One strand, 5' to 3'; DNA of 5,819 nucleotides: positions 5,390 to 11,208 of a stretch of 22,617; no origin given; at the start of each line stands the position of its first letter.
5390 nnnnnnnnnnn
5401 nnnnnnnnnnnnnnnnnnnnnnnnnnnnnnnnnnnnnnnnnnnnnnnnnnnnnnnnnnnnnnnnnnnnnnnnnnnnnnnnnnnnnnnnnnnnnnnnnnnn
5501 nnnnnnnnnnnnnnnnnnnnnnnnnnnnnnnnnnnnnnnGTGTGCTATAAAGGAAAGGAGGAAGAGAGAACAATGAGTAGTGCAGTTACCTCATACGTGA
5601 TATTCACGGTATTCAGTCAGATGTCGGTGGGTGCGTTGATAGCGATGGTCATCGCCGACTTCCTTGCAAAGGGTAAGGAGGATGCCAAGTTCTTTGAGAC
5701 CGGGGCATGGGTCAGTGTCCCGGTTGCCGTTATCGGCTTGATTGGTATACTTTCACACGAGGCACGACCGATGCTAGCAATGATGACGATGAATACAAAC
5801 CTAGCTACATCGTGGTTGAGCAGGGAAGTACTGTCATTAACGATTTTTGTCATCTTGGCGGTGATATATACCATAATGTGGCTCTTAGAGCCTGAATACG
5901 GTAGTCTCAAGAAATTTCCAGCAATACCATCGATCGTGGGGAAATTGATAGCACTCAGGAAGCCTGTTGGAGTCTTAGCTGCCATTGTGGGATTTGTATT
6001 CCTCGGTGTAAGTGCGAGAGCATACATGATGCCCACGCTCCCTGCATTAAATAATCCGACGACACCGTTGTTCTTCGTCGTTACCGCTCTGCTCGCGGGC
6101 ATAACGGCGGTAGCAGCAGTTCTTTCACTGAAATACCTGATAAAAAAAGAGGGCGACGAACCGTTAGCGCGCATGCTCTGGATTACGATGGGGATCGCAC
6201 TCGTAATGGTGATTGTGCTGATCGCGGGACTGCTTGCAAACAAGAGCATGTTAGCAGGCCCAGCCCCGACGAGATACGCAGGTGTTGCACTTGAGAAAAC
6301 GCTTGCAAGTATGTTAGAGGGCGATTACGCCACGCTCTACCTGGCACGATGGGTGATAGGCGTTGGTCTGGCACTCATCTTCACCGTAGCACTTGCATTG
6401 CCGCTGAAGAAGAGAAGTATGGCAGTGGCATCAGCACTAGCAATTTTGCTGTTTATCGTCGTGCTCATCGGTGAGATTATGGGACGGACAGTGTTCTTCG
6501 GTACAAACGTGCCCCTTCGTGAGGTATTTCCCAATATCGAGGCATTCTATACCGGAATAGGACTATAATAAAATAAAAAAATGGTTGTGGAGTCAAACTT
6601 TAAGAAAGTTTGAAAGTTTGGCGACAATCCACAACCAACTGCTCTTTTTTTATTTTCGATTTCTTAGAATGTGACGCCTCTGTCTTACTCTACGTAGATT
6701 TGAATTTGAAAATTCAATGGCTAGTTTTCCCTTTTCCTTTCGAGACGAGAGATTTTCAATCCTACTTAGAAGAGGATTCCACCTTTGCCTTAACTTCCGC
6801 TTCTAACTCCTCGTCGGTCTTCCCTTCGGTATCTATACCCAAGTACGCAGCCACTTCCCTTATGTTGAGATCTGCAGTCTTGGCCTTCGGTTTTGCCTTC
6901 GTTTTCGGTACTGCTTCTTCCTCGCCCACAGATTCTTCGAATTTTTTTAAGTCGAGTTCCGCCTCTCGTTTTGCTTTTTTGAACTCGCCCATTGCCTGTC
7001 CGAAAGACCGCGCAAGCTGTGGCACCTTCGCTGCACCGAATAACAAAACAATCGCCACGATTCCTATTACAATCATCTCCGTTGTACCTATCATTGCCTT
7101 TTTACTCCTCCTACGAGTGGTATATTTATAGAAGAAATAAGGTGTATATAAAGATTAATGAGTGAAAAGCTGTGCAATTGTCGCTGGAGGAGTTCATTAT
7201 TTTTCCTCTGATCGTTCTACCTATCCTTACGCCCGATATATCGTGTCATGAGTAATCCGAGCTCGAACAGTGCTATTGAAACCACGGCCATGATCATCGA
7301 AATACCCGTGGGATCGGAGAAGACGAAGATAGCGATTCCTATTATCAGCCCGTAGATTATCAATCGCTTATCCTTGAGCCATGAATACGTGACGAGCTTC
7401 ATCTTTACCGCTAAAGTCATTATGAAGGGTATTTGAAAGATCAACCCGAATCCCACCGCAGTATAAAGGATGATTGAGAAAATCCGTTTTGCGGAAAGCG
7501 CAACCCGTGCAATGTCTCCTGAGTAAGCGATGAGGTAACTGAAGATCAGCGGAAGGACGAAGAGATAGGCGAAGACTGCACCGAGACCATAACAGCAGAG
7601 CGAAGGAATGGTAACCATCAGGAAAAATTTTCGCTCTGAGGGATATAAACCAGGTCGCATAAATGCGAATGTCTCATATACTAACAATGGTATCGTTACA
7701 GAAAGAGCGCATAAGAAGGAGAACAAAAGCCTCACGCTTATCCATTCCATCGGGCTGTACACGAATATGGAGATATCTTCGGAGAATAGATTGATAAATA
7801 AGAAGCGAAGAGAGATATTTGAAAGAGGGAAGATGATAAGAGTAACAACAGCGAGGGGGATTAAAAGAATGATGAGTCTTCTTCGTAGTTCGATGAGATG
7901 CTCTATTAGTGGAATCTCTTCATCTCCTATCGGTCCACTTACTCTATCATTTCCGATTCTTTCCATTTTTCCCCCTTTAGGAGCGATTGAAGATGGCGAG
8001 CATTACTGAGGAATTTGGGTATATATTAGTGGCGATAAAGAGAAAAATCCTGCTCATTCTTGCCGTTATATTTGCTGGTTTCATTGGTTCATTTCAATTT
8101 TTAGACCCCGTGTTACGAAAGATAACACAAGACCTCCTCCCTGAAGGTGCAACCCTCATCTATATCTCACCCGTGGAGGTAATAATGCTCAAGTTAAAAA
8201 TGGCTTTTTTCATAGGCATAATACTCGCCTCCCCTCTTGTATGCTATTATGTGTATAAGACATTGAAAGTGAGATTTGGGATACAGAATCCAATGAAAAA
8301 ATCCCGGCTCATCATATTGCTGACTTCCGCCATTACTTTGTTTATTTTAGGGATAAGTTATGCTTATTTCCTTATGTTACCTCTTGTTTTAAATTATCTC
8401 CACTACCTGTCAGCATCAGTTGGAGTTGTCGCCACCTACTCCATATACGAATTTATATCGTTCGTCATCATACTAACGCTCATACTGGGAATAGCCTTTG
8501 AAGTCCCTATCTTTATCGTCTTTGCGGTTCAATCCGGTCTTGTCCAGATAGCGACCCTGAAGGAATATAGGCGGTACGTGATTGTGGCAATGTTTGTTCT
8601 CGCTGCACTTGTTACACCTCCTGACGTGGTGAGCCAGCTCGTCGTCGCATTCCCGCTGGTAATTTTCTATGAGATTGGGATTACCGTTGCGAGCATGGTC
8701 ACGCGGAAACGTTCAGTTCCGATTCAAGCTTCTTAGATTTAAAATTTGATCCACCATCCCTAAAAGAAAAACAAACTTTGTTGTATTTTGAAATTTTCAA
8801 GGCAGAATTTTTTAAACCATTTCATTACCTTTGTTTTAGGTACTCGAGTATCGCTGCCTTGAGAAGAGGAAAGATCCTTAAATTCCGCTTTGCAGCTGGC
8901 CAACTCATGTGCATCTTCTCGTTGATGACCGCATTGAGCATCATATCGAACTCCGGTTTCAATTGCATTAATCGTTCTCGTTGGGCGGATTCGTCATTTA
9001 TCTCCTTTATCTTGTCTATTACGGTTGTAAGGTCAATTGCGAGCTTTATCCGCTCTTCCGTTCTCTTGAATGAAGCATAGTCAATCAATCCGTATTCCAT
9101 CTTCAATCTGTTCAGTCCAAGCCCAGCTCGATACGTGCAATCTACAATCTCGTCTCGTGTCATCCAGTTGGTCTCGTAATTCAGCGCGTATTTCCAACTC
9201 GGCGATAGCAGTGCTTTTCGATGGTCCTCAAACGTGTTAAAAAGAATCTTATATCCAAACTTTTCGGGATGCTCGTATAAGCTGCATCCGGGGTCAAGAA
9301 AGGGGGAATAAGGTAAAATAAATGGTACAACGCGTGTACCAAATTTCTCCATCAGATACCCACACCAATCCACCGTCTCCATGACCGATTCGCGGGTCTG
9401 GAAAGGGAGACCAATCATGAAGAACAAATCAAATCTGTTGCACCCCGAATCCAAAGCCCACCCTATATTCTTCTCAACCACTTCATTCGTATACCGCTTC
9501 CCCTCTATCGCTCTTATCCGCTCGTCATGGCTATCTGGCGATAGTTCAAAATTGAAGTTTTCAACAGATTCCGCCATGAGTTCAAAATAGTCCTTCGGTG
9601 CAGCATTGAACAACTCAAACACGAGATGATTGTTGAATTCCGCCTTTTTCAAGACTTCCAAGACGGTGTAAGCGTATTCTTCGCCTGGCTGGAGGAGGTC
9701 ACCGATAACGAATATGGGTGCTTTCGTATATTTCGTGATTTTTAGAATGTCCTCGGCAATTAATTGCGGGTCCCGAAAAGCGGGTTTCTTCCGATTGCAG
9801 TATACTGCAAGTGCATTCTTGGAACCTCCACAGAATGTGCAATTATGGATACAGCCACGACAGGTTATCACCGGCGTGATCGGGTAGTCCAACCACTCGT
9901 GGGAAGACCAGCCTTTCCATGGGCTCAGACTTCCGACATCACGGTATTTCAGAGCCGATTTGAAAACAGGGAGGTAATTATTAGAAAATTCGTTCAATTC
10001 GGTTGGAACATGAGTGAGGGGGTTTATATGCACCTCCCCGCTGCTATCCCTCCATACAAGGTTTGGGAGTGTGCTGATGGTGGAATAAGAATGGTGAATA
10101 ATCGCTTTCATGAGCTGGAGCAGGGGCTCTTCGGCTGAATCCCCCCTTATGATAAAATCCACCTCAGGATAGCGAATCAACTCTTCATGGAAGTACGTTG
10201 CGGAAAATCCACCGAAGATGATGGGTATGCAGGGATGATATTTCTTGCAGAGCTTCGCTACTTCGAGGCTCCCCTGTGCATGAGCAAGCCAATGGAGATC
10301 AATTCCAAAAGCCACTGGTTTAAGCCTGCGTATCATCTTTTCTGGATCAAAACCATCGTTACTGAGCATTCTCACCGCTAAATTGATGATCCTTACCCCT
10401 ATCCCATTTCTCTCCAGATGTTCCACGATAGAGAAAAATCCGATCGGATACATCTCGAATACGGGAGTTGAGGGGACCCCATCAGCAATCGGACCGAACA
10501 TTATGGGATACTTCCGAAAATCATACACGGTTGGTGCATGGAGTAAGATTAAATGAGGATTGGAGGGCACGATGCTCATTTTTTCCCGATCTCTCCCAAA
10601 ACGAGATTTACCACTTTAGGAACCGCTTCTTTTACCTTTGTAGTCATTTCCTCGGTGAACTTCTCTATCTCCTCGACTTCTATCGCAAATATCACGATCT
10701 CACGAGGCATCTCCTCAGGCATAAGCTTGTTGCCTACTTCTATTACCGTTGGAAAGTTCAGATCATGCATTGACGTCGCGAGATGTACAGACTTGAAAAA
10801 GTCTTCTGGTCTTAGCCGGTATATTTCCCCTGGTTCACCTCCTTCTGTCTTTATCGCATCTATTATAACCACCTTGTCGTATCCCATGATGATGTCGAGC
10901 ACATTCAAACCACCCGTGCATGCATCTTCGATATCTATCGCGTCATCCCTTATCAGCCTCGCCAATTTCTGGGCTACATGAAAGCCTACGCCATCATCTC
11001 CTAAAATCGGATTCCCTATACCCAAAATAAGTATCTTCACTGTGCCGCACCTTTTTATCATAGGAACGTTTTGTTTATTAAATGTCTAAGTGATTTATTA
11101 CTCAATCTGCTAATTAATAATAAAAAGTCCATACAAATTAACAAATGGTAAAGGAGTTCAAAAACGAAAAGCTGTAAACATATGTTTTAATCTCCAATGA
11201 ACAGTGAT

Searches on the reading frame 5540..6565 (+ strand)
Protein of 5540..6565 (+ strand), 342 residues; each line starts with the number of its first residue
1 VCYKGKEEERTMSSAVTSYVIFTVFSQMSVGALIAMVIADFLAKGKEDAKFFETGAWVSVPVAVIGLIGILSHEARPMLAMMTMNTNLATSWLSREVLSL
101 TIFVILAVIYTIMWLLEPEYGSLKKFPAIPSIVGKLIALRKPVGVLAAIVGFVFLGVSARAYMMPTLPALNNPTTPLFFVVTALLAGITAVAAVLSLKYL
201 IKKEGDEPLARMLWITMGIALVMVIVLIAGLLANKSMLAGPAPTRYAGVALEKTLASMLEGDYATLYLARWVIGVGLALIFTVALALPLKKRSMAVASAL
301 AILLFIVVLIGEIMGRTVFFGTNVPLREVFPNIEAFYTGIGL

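Call 40: search_protein_families(library=pfam, proteins=[window:5540-6565:+], max_evalue=0.0001)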
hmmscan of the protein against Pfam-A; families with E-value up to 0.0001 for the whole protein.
window:5540-6565:+ (342 aa): 2 families
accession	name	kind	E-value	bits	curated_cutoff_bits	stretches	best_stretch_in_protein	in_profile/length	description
PF04976.17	DmsC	-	2.8e-19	70.1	22.3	1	18-321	9-274/275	DMSO reductase anchor subunit (DmsC)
PF03916.19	NrfD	-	1.4e-11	45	25.8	1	23-305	19-297/313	Polysulphide reductase, NrfD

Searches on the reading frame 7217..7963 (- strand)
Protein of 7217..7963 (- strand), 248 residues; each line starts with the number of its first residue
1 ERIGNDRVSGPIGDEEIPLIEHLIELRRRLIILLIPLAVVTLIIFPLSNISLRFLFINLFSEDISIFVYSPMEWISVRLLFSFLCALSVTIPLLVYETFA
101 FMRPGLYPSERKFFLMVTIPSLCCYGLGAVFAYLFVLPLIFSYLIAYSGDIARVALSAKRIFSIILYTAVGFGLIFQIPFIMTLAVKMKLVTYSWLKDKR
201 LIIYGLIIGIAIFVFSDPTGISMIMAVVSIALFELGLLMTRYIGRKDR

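Call 40: search_protein_families(library=pfam, proteins=[window:7217-7963:-], max_evalue=0.0001)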
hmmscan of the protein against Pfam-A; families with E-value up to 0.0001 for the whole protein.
window:7217-7963:- (248 aa): 1 family
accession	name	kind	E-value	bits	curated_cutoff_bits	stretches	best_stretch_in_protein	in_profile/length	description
PF00902.23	TatC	-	6.2e-41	140.9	25.1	1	21-227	1-206/208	Sec-independent protein translocase protein (TatC)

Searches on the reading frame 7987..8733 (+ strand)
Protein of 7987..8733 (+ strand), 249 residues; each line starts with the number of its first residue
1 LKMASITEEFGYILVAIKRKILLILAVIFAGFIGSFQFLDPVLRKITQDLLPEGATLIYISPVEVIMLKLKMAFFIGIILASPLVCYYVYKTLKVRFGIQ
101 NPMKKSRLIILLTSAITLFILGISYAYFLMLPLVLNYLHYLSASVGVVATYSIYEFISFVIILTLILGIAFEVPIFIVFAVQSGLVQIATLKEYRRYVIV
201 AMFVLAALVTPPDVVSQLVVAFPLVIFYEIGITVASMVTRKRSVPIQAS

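Call 40: search_protein_families(library=pfam, proteins=[window:7987-8733:+], max_evalue=0.0001)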
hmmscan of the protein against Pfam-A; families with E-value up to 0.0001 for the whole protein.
window:7987-8733:+ (249 aa): 1 family
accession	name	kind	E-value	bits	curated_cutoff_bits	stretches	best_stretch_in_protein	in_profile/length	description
PF00902.23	TatC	-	6.9e-44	150.6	25.1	1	14-223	3-208/208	Sec-independent protein translocase protein (TatC)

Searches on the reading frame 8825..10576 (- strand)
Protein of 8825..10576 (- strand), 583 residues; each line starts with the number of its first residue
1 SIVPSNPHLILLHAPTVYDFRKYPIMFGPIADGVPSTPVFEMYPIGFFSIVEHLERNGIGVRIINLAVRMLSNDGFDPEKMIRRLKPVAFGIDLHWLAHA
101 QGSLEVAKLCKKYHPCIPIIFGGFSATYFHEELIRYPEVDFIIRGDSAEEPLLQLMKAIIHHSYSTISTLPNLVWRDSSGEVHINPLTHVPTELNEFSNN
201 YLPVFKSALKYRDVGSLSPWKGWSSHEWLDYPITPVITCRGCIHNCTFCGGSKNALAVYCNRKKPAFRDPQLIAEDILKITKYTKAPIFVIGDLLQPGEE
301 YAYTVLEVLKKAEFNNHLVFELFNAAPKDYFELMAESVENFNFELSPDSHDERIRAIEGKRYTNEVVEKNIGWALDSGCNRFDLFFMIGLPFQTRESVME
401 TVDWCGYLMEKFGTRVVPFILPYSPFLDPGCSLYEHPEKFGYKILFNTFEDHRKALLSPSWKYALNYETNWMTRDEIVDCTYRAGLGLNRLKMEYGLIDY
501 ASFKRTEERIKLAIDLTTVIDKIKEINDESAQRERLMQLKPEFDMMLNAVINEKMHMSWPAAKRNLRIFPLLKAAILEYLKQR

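Call 40: search_protein_families(library=pfam, proteins=[window:8825-10576:-], max_evalue=0.0001)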
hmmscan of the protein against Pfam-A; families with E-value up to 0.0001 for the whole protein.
window:8825-10576:- (583 aa): 2 families
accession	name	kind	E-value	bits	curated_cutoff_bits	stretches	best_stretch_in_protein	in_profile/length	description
PF04055.27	Radical_SAM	-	7.4e-16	59.2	29.5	1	236-405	1-166/166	Radical SAM superfamily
PF02310.24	B12-binding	-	1.1e-13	51.5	32.1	1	38-148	8-114/121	B12 binding domain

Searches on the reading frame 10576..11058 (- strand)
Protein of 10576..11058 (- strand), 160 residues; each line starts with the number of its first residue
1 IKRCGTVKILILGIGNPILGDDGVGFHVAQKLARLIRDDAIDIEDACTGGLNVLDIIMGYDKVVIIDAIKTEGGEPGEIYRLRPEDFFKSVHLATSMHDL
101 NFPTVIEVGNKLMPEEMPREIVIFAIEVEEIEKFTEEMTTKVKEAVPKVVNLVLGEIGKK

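Call 40: search_protein_families(library=pfam, proteins=[window:10576-11058:-], max_evalue=0.0001)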
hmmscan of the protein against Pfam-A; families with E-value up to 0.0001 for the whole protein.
window:10576-11058:- (160 aa): 1 family
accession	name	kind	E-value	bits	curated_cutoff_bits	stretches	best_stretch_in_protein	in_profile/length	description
PF01750.23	HycI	-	2.9e-22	79.3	23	1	27-155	2-129/130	Hydrogenase maturation protease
